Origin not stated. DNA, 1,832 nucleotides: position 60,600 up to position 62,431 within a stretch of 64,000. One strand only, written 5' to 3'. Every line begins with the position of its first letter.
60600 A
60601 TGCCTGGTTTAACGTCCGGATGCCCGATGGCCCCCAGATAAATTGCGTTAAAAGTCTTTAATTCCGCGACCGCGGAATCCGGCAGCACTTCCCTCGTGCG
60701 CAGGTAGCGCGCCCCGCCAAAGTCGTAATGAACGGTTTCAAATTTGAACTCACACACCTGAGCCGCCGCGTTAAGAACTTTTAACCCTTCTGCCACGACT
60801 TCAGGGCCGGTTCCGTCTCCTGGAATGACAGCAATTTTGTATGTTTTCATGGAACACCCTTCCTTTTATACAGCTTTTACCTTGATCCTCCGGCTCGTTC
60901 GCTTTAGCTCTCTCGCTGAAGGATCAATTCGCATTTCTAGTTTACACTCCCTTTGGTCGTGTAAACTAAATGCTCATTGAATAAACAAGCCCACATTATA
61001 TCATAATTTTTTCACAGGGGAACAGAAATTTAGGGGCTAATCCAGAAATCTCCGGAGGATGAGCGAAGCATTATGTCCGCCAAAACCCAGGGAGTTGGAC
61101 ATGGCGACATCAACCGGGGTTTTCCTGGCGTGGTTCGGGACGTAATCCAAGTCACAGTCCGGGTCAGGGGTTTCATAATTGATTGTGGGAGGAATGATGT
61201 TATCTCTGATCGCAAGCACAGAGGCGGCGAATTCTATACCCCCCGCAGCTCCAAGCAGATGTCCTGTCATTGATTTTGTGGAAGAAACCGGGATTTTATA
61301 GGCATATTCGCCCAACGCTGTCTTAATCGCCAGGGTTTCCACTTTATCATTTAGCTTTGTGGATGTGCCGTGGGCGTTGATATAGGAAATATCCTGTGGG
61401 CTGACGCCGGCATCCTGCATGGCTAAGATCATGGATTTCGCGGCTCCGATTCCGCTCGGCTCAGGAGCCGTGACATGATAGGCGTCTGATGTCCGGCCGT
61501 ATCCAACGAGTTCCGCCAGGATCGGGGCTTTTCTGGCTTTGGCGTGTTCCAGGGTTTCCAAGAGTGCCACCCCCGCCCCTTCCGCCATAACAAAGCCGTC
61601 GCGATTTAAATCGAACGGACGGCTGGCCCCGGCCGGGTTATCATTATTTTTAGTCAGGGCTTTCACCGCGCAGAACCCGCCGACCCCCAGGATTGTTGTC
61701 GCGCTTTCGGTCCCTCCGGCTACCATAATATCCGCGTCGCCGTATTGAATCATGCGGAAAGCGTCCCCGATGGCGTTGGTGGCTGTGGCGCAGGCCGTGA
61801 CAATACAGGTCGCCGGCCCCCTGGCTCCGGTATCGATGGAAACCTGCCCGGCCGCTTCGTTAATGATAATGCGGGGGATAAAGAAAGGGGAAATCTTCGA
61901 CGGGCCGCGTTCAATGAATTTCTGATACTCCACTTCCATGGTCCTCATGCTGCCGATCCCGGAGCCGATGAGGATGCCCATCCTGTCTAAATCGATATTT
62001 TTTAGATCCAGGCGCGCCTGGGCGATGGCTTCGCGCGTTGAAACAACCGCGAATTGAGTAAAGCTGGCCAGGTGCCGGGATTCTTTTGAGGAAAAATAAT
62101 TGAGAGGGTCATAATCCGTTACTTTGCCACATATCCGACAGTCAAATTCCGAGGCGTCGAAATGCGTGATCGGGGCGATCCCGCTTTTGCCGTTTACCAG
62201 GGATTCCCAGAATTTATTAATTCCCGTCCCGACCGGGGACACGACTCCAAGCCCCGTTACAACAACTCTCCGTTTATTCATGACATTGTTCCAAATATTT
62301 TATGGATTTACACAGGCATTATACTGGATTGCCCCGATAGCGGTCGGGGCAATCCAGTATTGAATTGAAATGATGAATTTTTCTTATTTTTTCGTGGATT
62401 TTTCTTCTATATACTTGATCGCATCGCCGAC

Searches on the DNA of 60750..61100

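Call 8: search_rna_families(source=window, start=60750, end=61100, threshold=evalue, max_evalue=10, show_alignments=3)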
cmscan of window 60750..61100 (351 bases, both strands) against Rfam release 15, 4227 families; matches with E-value up to 10: 2.
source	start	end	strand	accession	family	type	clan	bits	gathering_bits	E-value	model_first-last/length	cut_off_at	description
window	60924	60980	-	RF01699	Clostridiales-1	Gene; sRNA;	-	16.8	48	0.25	75-120/166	no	Clostridiales-1 RNA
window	60913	60989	+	RF01043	MIR1023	Gene; miRNA;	-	12.6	90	4.4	1-165/165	no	MIR1023 microRNA precursor family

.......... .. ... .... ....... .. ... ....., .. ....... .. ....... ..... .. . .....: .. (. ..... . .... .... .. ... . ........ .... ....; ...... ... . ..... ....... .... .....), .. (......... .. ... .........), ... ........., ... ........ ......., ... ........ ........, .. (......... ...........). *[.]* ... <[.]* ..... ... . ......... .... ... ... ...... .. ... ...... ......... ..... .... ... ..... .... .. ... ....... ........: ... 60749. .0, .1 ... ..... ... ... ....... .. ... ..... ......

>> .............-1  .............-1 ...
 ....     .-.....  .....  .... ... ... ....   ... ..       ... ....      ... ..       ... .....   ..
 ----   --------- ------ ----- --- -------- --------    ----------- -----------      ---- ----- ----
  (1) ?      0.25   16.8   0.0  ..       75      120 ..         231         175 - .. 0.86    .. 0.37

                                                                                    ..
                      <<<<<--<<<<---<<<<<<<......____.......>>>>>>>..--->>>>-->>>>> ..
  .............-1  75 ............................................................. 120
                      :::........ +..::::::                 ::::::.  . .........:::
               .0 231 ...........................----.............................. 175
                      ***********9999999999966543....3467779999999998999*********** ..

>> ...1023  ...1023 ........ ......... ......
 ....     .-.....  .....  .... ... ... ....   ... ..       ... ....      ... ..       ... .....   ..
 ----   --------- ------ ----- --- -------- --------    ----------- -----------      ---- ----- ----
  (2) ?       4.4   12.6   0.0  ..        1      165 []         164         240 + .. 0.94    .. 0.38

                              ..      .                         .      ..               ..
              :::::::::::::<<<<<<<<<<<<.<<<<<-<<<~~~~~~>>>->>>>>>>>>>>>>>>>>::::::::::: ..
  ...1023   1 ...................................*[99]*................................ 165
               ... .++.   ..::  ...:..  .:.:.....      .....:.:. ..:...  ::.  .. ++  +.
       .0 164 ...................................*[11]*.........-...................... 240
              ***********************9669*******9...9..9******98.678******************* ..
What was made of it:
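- On Clostridiales-1 RNA (RF01699): 16.8 bits over model positions 75-120 for copy B (call 8).
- Hairpin 1 aligns weakly to hairpin B of Clostridiales-1 (16.8 bits, E=0.25, call 8).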

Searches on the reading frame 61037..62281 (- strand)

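Call 15: search_protein_families(library=pfam, proteins=[window:61037-62281:-])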
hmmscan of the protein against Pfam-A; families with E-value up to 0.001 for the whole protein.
window:61037-62281:- (414 aa): 3 families
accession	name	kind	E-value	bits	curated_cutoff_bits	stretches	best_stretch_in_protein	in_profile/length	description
PF00109.32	ketoacyl-synt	-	9.5e-53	179.8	20.8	1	4-247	2-252/252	Beta-ketoacyl synthase, N-terminal domain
PF02801.28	Ketoacyl-synt_C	-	2.6e-38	131.1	20.8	1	255-370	1-119/119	Beta-ketoacyl synthase, C-terminal domain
PF00108.29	Thiolase_N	-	6.4e-06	26.2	26.4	1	146-196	65-117/260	Thiolase, N-terminal domain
